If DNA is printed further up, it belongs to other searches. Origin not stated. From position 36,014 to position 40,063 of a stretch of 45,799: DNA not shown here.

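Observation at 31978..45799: Three-gene surface operon: two giant beta-sandwich proteins plus a dedicated SLH-anchored subtilase, matching no system I can name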

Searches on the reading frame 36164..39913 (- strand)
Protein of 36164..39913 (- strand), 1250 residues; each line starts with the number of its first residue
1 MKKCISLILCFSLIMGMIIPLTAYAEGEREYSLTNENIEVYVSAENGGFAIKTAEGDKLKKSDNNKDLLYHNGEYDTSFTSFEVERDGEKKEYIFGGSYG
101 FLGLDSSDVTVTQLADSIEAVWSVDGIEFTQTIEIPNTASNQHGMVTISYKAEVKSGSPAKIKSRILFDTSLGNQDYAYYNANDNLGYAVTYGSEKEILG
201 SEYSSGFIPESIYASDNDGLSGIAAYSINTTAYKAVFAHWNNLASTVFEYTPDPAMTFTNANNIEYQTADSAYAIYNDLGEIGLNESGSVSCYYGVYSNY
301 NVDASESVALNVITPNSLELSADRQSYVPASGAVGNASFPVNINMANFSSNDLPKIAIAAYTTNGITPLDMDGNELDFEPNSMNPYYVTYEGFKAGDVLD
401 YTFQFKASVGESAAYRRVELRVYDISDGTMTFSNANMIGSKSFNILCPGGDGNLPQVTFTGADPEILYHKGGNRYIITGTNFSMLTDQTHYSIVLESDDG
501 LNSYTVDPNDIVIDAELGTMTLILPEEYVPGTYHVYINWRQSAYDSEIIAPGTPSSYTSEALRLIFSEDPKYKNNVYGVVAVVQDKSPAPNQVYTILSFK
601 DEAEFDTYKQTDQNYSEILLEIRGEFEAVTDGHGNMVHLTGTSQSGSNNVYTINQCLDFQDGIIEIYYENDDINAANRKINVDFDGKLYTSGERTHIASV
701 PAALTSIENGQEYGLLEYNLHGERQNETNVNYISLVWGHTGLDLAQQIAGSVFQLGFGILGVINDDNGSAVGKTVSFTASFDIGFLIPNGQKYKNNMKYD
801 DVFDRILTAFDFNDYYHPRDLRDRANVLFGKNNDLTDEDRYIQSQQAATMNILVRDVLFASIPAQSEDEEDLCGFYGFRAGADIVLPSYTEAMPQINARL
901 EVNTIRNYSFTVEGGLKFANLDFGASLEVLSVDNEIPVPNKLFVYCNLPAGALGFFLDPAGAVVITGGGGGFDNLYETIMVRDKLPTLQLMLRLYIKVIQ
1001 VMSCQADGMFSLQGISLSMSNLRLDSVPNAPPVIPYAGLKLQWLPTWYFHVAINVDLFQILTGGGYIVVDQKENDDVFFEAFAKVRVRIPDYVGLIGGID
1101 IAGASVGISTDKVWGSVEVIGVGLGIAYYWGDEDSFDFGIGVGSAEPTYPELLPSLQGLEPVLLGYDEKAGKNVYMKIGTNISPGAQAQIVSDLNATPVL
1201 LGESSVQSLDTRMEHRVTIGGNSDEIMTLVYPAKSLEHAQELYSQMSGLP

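Call 13: find_homologous_proteins(query=window:36164-39913:-, max_evalue=0.001)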
Query window:36164-39913:- (1250 aa): 175 proteins with E <= 0.001 among 8000 candidates; the best 120 are listed.
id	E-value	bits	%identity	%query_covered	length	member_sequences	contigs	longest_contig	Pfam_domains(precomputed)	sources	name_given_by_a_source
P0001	0.0e+0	2833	100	100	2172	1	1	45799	PF18998.7,PF00395.26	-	-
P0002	0.0e+0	2682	94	100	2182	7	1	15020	PF18998.7,PF00395.26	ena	-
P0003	0.0e+0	2675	94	100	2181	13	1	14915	PF18998.7,PF00395.26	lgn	-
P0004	0.0e+0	2654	93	100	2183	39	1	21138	PF18998.7,PF00395.26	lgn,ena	-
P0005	0.0e+0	2641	92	100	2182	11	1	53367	PF18998.7,PF00395.26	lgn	-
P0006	0.0e+0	2607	91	100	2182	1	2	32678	PF18998.7,PF00395.26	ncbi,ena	-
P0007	6.7e-252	857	39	100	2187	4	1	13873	PF18998.7,PF00395.26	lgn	-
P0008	9.3e-250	850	38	100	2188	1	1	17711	PF18998.7,PF00395.26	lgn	-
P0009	5.6e-248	844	38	100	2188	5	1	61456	PF18998.7,PF00395.26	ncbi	-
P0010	1.5e-243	830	39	99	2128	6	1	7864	PF00395.26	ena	-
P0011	7.9e-239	814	38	99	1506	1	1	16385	-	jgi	jgi:hypothetical protein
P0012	5.1e-237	808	37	100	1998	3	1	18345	-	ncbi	-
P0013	8.2e-237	807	36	100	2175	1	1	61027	PF18998.7,PF00395.26,PF17936.8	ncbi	-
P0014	8.9e-237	807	37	98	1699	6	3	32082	-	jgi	-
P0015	1.6e-236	806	38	100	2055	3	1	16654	PF00395.26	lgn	-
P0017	1.7e-235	803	38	100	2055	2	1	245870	PF00395.26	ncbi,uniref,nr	ncbi:hypothetical protein J2Z76_002398 [Sedimentibacter acidaminivorans]|uniref:SLH domain-containin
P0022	1.1e-232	794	36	98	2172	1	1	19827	PF18998.7,PF00395.26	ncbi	-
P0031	6.1e-204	698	35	99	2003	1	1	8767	PF00404.25,PF18998.7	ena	-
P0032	1.2e-203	697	34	99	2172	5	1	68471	PF09479.17,PF13306.13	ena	-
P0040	3.0e-199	683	34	99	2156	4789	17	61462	PF09479.17,PF13306.13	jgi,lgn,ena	jgi:hypothetical protein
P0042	1.2e-198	681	34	99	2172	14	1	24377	PF09479.17,PF13306.13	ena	-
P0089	2.2e-185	637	34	99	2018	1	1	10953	PF00404.25,PF18998.7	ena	-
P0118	2.8e-164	567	33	94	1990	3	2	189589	-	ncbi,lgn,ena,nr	ncbi:MAG: hypothetical protein J6L69_06065 [Lachnospiraceae bacterium]|nr:hypothetical protein [Lach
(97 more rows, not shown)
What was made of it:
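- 34409..36403 (-): B aa ~1171-1835: the conserved distal part of the core. It was not modelled and is presumed to be beta-rich, Ig-like domains. Homologues carry Big_13, Big_6 or Big_2 hits (call 13).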

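Call 15: find_encoding_contigs(protein=P0005, flank=10000, max_places=3)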
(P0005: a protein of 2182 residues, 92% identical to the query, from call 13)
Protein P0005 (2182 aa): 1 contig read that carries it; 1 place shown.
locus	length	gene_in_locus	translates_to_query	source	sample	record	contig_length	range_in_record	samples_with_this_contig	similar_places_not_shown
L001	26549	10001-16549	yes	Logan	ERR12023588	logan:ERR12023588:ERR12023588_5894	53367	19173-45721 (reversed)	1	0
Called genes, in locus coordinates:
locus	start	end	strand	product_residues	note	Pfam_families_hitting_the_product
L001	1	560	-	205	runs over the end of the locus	PF00440:TetR_N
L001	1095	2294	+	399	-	PF08281:Sigma70_r4_2 (faint), PF00196:GerE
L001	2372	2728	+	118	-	-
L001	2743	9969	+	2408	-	-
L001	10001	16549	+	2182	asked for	PF18998:Flg_new_2, PF00395:SLH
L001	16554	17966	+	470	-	PF00082:Peptidase_S8, PF00395:SLH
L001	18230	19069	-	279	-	PF02311:AraC_binding, PF00165:HTH_AraC, PF12833:HTH_18, PF00165:HTH_AraC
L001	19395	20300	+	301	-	PF04616:Glyco_hydro_43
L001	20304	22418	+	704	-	PF01229:Glyco_hydro_39 (weak), PF11790:Glyco_hydro_cc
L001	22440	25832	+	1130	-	PF01229:Glyco_hydro_39 (weak), PF06452:CBM9_1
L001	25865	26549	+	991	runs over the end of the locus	PF13205:Big_5 (weak)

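Call 16: find_encoding_contigs(protein=P0017, flank=10000, max_places=2)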
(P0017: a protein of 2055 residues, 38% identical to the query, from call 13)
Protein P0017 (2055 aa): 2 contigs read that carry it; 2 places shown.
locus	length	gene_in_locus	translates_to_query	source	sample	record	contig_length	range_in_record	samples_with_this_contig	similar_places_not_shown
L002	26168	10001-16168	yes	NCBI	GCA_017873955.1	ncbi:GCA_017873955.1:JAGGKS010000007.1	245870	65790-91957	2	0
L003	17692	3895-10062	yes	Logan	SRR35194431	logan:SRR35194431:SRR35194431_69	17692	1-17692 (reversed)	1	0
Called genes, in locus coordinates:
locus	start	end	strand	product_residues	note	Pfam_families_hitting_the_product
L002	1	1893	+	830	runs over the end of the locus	PF00196:GerE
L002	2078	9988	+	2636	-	-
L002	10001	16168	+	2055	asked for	PF00395:SLH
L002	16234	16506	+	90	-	-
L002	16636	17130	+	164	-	PF00082:Peptidase_S8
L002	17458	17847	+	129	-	PF22747:Zn_ribbon_DUF2089, PF09862:DUF2089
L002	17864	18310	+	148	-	PF22746:SHOCT-like_DUF2089-C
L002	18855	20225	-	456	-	PF19677:DUF6179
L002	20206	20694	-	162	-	PF19848:DUF6323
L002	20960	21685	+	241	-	PF02811:PHP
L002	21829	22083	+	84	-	PF10704:DUF2508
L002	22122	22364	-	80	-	-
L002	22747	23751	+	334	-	PF01757:Acyl_transf_3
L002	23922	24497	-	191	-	-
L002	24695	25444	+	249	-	PF09339:HTH_IclR, PF12802:MarR_2 (faint), PF01614:IclR_C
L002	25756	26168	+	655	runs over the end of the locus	PF07992:Pyr_redox_2, PF13454:NAD_binding_9 (faint), PF00070:Pyr_redox (weak)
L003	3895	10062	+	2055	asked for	PF00395:SLH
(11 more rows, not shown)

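Call 17: find_encoding_contigs(protein=P0040, flank=10000, max_places=3)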
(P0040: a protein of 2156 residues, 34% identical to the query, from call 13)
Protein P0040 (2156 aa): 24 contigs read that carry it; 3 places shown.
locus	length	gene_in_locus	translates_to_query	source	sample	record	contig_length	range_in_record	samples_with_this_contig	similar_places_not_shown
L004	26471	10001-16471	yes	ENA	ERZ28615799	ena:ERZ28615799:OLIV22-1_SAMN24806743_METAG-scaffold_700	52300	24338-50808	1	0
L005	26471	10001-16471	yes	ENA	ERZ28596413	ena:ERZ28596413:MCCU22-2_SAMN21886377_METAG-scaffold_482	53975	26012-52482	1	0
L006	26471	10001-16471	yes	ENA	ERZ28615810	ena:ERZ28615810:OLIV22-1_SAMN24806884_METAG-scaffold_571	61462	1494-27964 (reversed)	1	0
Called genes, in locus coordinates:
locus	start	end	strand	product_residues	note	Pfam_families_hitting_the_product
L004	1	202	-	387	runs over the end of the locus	PF05402:PqqD (weak)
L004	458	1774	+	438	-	PF13744:HTH_37 (weak), PF01381:HTH_3, PF04218:CENP-B_N (faint), PF04545:Sigma70_r4 (faint), PF12844:HTH_19, PF13443:HTH_26, PF13560:HTH_31 (weak), PF00196:GerE, +2 more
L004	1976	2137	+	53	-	-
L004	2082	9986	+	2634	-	-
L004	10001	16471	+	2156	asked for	PF09479:Flg_new (weak), PF13306:LRR_5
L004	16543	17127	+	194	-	-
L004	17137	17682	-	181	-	PF12822:ECF_trnsprt, PF02632:BioY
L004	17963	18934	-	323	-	PF04055:Radical_SAM, PF06968:BATS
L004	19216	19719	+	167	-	PF00293:NUDIX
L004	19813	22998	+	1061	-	PF02368:Big_2 (weak), PF00041:fn3, PF16656:Pur_ac_phosph_N (weak)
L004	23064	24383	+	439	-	PF03023:MurJ, PF13440:Polysacc_synt_3 (faint), PF01554:MatE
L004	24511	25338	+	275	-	PF00588:SpoU_methylase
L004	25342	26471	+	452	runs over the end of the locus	PF01554:MatE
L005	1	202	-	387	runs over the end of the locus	PF05402:PqqD (weak)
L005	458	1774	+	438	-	PF13744:HTH_37 (weak), PF01381:HTH_3, PF04218:CENP-B_N (faint), PF04545:Sigma70_r4 (faint), PF12844:HTH_19, PF13443:HTH_26, PF13560:HTH_31 (weak), PF00196:GerE, +1 more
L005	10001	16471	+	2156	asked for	PF09479:Flg_new (weak), PF13306:LRR_5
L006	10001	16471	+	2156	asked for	PF09479:Flg_new (weak), PF13306:LRR_5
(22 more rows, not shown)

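Call 18: find_encoding_contigs(protein=P0118, flank=10000, max_places=2)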
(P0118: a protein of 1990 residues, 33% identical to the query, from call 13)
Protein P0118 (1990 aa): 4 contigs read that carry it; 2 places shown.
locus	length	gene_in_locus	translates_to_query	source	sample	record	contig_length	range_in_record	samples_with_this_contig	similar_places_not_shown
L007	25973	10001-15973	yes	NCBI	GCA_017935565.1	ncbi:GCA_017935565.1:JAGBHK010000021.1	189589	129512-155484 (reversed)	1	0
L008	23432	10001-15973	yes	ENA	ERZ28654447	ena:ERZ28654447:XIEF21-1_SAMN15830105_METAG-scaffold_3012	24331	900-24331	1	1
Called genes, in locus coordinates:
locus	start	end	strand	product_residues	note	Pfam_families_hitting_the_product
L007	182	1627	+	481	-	PF08323:Glyco_transf_5, PF00534:Glycos_transf_1, PF13692:Glyco_trans_1_4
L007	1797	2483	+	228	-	PF00440:TetR_N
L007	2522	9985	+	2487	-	PF19077:Big_13 (faint)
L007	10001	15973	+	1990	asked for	-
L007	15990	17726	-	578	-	PF05833:NFACT_N, PF05670:NFACT-R_1, PF18297:NFACT-R_2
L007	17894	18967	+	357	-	PF00005:ABC_tran, PF08402:TOBE_2 (weak)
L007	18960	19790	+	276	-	PF00528:BPD_transp_1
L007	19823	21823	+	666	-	PF00528:BPD_transp_1, PF02030:Lipoprotein_8 (faint), PF01547:SBP_bac_1, PF13416:SBP_bac_8, PF13531:SBP_bac_11, PF13343:SBP_bac_6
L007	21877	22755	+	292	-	PF03755:YicC-like_N, PF08340:YicC-like_C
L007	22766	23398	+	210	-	PF00625:Guanylate_kin, PF13238:AAA_18 (faint)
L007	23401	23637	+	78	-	PF01192:RNA_pol_Rpb6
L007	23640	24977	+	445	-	PF00919:UPF0004, PF04055:Radical_SAM, PF18693:TRAM_2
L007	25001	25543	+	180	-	PF01066:CDP-OH_P_transf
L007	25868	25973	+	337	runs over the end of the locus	PF00154:RecA_N, PF06745:ATPase (faint), PF08423:Rad51, PF27531:MT3502_N (faint), PF21096:RecA_C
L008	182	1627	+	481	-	PF08323:Glyco_transf_5, PF00534:Glycos_transf_1, PF13692:Glyco_trans_1_4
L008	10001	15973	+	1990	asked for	-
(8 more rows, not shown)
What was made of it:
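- Tried and rejected: Calls 16-18 suggested the protease was sporadic.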

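Call 23: search_protein_families(library=pfam, proteins=[L002:2078-9988:+, L004:2082-9986:+, L001:1095-2294:+, L001:2372-2728:+, L004:16543-17127:+, L002:16234-16506:+, L004:458-1774:+], max_evalue=0.01)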
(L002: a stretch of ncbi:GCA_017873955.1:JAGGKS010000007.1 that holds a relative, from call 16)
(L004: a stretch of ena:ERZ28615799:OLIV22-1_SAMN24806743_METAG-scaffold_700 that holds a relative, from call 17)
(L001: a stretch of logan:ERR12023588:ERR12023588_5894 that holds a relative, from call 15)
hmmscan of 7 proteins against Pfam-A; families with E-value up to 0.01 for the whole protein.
L002:2078-9988:+ (2636 aa): 3 families
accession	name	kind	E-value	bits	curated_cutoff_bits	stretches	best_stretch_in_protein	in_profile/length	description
PF16403.11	Bact_surface_Ig-like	-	0.00022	21.6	27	1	2508-2535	42-69/71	Bacterial surface protein, Ig-like domain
PF00801.26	PKD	-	0.0016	18.9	23.5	0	2285-2334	23-64/80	PKD domain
PF15418.12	DUF4625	-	0.0023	18.7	27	0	2503-2533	96-126/131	Domain of unknown function (DUF4625)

L004:2082-9986:+ (2634 aa): 0 families

L001:1095-2294:+ (399 aa): 7 families
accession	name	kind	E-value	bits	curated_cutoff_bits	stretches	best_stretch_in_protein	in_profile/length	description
PF00196.25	GerE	-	2.2e-12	46.9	23.5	1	342-393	2-53/57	Bacterial regulatory proteins, luxR family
PF08281.18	Sigma70_r4_2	-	1.1e-05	25.5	25.7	1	357-385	26-54/54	Sigma-70, region 4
PF13384.12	HTH_23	-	5.6e-05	23.3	24.6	0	352-376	12-37/50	Homeodomain-like domain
PF12728.13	HTH_17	-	0.00014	22.4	27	1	3-42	1-39/51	Helix-turn-helix domain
PF04545.22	Sigma70_r4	-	0.00077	19.4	24.1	1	356-385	19-48/50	Sigma-70, region 4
PF13412.12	HTH_24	-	0.0035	17.3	21.9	0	359-380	19-40/48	Winged helix-turn-helix DNA-binding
PF20038.5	HTH_59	-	0.0047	17.3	27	0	4-28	8-31/66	Helix-turn-helix domain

L001:2372-2728:+ (118 aa): 0 families

L004:16543-17127:+ (194 aa): 1 family
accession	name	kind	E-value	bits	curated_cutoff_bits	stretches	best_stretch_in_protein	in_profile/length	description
PF04203.18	Sortase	-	0.00066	19.9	26.6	1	88-166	1-84/125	Sortase domain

L002:16234-16506:+ (90 aa): 1 family
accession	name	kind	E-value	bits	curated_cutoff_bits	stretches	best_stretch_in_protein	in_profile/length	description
PF00082.27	Peptidase_S8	-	9.4e-05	22.3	21.8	1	28-86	1-71/288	Subtilase family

L004:458-1774:+ (438 aa): 23 families
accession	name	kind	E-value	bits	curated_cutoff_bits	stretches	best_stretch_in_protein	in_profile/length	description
PF01381.28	HTH_3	-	2.7e-15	56.6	23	1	21-74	3-55/55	Helix-turn-helix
PF00196.25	GerE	-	4.7e-13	49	23.5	1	381-434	2-55/57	Bacterial regulatory proteins, luxR family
PF12844.13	HTH_19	-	4.2e-12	46.2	30.2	1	16-75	1-59/64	Helix-turn-helix domain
PF13384.12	HTH_23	-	2.2e-09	37.3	24.6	1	389-414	10-35/50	Homeodomain-like domain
PF13443.12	HTH_26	-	4.1e-09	37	22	1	19-71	2-54/63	Cro/C1-type HTH DNA-binding domain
PF13744.12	HTH_37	-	7e-08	32.6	27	1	17-69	21-73/80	Helix-turn-helix domain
PF04545.22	Sigma70_r4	-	2.3e-06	27.4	24.1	0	395-423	19-47/50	Sigma-70, region 4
PF13560.12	HTH_31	-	3.6e-06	27.6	27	1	21-70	8-57/64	Helix-turn-helix domain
PF13518.12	HTH_28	-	8e-06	26.3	25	0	18-49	4-34/52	Helix-turn-helix domain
PF04218.19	CENP-B_N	-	8.9e-06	25.7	21.2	1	18-53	14-48/53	CENP-B N-terminal DNA-binding domain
PF08279.18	HTH_11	-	3.2e-05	24.2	25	0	389-417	6-36/55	HTH domain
PF13412.12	HTH_24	-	3.7e-05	23.6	21.9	1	22-49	12-39/48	Winged helix-turn-helix DNA-binding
PF08281.18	Sigma70_r4_2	-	3.9e-05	23.7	25.7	1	396-417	26-47/54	Sigma-70, region 4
PF13545.12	HTH_Crp_2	-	8.1e-05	22.9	27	0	27-49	22-44/70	Crp-like helix-turn-helix domain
PF13542.12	HTH_Tnp_ISL3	-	0.00046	20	27.4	0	19-49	20-48/51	Helix-turn-helix domain of transposase family ISL3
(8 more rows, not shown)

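Call 29: search_solved_structures(query=A1, max_evalue=1)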
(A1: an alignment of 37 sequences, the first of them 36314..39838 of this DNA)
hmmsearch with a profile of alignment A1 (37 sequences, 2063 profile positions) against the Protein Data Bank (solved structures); distinct sequences matched with E-value up to 1: 4.
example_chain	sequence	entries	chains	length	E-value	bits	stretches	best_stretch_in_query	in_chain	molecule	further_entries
6bt4_A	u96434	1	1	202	1.5e-07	32.3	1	1902-2058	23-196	S-layer protein sap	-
3pyw_A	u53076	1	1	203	3.5e-07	31.1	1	1904-2058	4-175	S-layer protein sap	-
2llg_A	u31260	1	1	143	0.043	14.2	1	685-756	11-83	Uncharacterized protein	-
4b5q_A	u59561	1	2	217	0.95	9.8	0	1345-1368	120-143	GLYCOSIDE HYDROLASE FAMILY 61 PROTEIN D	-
